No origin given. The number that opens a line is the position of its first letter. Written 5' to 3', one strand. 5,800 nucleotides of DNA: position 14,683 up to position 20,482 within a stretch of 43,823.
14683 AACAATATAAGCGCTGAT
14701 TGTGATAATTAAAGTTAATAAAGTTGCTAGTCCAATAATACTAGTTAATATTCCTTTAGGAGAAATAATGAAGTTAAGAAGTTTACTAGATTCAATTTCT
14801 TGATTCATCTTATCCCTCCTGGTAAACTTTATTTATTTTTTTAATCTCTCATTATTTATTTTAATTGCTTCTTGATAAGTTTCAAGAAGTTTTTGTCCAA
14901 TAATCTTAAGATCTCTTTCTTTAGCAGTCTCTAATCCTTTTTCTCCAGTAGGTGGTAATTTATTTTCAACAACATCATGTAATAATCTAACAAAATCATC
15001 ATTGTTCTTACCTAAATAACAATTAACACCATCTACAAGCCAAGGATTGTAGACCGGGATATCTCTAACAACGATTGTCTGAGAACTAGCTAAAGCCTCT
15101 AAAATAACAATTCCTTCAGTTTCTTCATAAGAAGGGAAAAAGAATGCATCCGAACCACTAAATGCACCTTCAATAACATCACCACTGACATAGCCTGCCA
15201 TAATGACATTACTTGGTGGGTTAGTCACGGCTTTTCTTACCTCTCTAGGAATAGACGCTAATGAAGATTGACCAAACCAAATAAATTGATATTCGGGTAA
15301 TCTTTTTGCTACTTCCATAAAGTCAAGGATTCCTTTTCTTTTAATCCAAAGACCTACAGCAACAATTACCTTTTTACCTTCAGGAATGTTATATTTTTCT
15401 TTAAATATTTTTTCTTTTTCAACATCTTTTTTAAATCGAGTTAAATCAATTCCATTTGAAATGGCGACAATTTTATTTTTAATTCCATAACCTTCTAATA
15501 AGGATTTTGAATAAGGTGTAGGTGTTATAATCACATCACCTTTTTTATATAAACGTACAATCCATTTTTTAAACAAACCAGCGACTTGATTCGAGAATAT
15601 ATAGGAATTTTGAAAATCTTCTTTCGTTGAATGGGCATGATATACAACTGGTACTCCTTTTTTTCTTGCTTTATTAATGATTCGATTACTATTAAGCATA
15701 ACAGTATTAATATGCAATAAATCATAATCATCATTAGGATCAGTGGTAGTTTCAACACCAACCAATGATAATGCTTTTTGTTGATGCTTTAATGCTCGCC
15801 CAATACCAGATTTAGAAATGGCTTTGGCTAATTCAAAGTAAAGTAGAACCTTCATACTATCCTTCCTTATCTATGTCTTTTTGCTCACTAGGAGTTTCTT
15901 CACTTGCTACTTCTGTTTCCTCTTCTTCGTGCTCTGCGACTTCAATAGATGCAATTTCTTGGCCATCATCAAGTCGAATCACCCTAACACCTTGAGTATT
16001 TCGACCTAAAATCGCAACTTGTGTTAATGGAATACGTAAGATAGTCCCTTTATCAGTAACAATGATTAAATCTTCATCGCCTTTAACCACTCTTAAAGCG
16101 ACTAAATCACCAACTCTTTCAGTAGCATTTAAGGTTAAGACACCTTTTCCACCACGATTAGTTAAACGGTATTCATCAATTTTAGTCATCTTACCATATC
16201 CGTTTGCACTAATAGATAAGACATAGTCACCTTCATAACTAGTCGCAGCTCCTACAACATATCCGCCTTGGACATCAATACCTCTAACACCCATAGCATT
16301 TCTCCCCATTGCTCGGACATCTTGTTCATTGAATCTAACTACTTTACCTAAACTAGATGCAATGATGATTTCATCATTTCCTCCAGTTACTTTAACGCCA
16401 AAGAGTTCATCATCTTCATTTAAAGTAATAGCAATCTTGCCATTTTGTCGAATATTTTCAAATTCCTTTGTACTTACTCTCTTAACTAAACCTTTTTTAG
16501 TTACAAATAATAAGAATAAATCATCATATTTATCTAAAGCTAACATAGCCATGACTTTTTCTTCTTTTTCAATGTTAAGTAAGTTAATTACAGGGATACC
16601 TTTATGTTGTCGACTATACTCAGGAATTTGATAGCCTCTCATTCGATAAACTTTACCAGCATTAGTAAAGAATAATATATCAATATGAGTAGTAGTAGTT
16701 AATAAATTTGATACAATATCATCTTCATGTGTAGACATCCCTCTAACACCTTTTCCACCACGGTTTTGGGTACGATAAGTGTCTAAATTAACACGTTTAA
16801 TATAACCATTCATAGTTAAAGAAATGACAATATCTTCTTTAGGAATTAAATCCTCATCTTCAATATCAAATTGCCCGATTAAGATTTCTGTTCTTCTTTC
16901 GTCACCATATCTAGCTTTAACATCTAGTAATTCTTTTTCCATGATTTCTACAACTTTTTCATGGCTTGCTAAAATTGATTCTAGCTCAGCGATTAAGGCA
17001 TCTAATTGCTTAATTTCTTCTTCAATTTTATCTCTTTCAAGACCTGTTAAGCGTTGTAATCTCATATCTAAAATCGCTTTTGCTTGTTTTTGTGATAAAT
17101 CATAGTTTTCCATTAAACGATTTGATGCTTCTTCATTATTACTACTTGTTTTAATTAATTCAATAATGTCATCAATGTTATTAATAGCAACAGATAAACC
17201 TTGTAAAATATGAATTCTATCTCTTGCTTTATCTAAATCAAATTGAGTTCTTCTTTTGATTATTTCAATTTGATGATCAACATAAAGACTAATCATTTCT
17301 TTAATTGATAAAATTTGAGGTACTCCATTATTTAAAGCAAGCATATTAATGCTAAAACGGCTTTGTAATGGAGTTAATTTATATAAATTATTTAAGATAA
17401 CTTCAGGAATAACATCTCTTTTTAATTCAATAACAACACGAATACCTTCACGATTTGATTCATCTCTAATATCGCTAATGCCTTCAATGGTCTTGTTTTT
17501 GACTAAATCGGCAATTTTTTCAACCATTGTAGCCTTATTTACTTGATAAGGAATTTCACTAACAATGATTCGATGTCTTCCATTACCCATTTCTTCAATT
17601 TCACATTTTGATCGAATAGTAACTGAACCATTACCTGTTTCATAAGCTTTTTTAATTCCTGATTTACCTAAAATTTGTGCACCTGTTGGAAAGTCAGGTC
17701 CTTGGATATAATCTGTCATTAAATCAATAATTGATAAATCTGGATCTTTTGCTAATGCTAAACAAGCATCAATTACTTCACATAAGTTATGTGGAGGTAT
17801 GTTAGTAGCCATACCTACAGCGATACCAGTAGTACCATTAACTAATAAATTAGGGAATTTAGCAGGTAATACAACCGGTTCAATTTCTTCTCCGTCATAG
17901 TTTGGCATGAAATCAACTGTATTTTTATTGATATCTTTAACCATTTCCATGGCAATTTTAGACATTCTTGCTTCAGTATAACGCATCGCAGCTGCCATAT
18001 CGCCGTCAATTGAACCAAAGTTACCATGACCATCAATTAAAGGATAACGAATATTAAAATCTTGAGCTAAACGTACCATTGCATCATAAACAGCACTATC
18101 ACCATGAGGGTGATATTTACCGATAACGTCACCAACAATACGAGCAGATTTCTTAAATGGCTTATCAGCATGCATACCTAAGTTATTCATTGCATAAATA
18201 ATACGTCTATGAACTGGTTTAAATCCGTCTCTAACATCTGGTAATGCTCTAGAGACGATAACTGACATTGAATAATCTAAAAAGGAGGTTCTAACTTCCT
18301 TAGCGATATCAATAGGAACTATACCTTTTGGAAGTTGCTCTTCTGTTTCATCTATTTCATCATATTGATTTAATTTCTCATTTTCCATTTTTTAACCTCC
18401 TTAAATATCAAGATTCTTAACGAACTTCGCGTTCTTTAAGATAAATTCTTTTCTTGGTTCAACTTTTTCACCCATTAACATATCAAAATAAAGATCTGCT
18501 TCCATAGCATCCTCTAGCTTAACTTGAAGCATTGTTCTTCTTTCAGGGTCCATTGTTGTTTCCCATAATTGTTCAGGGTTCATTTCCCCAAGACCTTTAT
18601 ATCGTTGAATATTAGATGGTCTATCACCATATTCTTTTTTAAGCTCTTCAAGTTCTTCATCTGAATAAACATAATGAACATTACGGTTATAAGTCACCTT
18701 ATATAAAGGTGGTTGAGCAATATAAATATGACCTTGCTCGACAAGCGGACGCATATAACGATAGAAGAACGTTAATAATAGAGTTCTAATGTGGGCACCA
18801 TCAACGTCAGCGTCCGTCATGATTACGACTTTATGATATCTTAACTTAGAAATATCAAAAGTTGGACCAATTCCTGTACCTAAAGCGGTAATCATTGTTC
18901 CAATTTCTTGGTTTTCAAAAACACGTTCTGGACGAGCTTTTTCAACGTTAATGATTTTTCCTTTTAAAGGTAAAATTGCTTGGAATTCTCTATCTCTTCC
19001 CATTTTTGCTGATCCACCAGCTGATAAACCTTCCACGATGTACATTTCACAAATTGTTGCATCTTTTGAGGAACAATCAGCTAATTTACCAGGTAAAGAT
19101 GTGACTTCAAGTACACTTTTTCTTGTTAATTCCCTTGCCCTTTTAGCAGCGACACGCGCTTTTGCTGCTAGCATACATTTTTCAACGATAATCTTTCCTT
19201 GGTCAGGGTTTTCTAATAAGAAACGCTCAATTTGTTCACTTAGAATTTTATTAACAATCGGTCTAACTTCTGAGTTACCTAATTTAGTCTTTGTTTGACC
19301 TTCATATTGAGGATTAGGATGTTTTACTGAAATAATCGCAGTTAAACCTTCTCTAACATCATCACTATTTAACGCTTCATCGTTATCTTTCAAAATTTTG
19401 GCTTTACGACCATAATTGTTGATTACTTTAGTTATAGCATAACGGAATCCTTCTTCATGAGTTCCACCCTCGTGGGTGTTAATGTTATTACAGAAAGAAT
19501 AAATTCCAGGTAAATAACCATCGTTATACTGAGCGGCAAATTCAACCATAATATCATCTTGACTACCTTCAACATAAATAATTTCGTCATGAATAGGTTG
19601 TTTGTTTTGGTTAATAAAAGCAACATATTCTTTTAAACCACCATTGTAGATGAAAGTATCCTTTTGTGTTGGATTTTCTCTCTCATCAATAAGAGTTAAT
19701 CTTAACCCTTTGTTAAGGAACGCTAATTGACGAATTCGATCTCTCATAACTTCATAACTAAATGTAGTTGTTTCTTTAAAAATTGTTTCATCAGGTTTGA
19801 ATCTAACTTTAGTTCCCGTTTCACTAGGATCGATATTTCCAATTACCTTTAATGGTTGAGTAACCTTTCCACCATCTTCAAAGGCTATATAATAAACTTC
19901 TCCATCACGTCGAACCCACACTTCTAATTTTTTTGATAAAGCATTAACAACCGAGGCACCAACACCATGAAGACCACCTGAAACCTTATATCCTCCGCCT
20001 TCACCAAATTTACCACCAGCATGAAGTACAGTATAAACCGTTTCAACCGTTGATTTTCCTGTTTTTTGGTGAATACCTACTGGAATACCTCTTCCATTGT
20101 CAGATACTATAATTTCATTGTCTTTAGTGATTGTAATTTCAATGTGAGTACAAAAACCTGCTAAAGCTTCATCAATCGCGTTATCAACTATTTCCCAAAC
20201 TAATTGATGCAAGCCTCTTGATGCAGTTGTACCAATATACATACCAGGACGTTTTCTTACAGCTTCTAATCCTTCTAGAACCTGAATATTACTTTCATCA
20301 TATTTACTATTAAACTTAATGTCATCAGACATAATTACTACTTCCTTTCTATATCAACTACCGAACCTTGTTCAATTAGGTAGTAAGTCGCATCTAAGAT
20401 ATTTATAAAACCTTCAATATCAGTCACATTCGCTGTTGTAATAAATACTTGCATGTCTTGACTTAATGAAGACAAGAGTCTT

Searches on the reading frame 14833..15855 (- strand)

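Call 49: search_protein_families(library=pfam, proteins=[window:14833-15855:-], max_evalue=0.001)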
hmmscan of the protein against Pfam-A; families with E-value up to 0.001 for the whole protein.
window:14833-15855:- (340 aa): 4 families
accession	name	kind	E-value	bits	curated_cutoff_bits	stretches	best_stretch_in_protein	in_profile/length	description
PF00534.26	Glycos_transf_1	-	1.6e-17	64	26.4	1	150-299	4-159/172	Glycosyl transferases group 1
PF13439.12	Glyco_transf_4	-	1.3e-15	58.3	28.5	1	43-140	72-170/170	Glycosyltransferase Family 4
PF13692.12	Glyco_trans_1_4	-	1.9e-13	51.3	27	1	162-293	2-137/142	Glycosyl transferases group 1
PF13579.12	Glyco_trans_4_4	-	2e-07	31.9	29.7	1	42-135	70-158/158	Glycosyl transferase 4-like domain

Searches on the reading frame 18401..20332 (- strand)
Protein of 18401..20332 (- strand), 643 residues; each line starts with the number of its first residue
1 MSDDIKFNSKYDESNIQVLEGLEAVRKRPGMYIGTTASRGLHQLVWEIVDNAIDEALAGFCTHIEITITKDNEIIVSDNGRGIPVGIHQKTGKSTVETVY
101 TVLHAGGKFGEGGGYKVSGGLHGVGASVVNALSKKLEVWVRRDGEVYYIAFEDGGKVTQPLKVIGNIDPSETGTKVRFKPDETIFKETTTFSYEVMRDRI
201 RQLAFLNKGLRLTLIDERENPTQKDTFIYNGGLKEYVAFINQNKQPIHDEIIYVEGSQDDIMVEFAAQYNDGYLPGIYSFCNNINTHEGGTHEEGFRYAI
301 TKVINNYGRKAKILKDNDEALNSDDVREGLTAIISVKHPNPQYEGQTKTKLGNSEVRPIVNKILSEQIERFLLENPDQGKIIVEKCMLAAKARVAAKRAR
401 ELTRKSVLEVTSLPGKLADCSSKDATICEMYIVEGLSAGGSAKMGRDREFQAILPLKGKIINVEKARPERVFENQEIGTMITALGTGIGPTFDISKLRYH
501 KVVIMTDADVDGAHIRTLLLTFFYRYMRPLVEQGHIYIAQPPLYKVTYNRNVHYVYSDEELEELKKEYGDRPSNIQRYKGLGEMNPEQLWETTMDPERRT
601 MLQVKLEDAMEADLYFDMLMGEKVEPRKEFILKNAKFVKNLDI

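Call 50: list_cluster_members(proteins=[window:18401-20332:-, window:23048-24424:-, window:15857-18388:-, window:5868-7187:-, window:7191-8573:-, window:20338-21447:-])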
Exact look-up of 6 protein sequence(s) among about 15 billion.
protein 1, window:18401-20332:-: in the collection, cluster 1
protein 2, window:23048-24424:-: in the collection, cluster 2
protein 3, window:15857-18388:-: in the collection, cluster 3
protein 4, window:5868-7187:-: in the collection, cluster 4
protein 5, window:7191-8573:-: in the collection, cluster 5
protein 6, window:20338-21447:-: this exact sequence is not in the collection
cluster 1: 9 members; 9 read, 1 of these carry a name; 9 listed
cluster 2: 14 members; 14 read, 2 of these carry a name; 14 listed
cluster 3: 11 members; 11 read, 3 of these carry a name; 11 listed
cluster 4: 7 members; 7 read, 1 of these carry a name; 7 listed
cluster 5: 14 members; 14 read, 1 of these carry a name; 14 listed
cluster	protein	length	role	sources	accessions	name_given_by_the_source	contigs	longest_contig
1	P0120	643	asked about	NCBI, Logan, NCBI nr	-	-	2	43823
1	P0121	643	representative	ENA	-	-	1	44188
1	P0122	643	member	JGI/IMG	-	DNA gyrase subunit B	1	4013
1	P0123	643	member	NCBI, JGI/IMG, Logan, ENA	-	-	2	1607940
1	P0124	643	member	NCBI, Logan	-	-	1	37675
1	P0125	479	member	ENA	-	-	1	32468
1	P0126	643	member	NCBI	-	-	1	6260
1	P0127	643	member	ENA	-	-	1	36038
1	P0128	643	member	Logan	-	-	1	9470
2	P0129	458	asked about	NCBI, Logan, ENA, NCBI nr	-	-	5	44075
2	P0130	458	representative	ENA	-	-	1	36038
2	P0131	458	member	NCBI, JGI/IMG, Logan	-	chromosomal replication initiator protein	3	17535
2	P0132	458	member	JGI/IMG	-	chromosomal replication initiator protein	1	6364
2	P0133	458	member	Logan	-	-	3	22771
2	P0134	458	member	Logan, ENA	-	-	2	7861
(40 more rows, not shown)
